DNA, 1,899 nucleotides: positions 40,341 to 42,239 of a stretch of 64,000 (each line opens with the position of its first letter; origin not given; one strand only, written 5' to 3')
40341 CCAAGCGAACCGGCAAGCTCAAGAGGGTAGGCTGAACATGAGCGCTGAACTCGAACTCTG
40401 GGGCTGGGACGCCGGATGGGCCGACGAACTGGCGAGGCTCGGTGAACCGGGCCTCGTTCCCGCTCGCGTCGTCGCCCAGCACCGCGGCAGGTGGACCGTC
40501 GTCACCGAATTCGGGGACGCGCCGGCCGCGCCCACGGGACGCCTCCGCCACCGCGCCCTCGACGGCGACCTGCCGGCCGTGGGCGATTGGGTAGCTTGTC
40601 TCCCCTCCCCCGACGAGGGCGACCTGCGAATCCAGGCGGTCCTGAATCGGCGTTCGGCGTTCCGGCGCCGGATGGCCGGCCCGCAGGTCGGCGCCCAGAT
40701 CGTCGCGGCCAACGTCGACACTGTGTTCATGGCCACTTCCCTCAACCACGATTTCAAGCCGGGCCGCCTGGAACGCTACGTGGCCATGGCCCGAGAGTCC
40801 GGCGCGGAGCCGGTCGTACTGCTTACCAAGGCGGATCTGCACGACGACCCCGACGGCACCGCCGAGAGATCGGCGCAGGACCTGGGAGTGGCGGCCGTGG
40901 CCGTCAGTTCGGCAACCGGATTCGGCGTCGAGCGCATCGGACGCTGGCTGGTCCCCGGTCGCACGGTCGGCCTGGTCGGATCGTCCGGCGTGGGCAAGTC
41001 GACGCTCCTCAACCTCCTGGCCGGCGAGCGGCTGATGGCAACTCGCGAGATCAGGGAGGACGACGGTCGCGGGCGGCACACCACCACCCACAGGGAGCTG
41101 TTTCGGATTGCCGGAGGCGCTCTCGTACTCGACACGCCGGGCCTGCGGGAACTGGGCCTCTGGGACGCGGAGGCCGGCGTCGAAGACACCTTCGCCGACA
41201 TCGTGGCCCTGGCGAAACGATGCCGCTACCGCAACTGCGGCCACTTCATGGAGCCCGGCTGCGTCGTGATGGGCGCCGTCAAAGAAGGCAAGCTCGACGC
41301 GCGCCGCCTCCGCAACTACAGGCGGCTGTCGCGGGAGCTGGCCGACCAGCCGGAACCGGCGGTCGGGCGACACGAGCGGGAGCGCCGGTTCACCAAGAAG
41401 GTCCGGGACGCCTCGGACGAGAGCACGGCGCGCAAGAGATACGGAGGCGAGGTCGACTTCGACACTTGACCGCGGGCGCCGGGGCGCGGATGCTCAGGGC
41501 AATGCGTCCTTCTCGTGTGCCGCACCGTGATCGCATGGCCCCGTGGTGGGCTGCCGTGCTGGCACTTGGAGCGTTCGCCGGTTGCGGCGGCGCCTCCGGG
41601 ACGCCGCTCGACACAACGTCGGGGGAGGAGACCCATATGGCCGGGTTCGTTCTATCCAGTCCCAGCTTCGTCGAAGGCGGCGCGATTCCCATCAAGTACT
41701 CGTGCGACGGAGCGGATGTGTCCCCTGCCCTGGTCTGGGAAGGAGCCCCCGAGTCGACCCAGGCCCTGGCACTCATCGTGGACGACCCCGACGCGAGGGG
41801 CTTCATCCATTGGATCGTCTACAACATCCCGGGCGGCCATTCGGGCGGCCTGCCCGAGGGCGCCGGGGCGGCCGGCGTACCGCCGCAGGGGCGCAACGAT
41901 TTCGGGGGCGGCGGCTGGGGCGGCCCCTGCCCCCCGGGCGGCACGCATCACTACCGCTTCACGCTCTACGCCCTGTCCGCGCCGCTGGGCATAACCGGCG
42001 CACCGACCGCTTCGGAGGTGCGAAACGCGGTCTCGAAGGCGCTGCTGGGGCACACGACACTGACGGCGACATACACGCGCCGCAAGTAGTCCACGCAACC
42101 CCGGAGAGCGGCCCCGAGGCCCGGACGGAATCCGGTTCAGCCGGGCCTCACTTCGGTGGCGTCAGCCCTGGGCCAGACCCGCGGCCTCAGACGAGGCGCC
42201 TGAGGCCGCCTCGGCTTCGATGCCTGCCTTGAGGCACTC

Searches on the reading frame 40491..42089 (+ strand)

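Call 8: search_protein_families(library=pfam, proteins=[window:40491-42089:+])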
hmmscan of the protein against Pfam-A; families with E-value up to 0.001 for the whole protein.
window:40491-42089:+ (532 aa): 1 family
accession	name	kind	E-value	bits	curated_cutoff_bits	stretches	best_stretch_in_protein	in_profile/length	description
PF01161.25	PBP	-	7.6e-35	120.6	24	1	399-528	2-135/135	Phosphatidylethanolamine-binding protein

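Call 18: search_protein_families(library=ncbifam, proteins=[window:40491-42089:+])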
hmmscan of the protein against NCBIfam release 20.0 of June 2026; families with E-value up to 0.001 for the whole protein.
window:40491-42089:+ (532 aa): 3 families
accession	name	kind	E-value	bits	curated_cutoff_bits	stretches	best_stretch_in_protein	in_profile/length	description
TIGR00481.1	TIGR00481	subfamily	6.2e-28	97.4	57.75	1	403-527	8-141/142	YbhB/YbcL family Raf kinase inhibitor-like protein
NF007330.0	PRK09818.1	equivalog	6.5e-21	75.1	277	1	402-497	43-148/183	kinase inhibitor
NF007609.0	PRK10257.1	equivalog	4.7e-18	65.3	226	1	404-528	24-157/158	kinase inhibitor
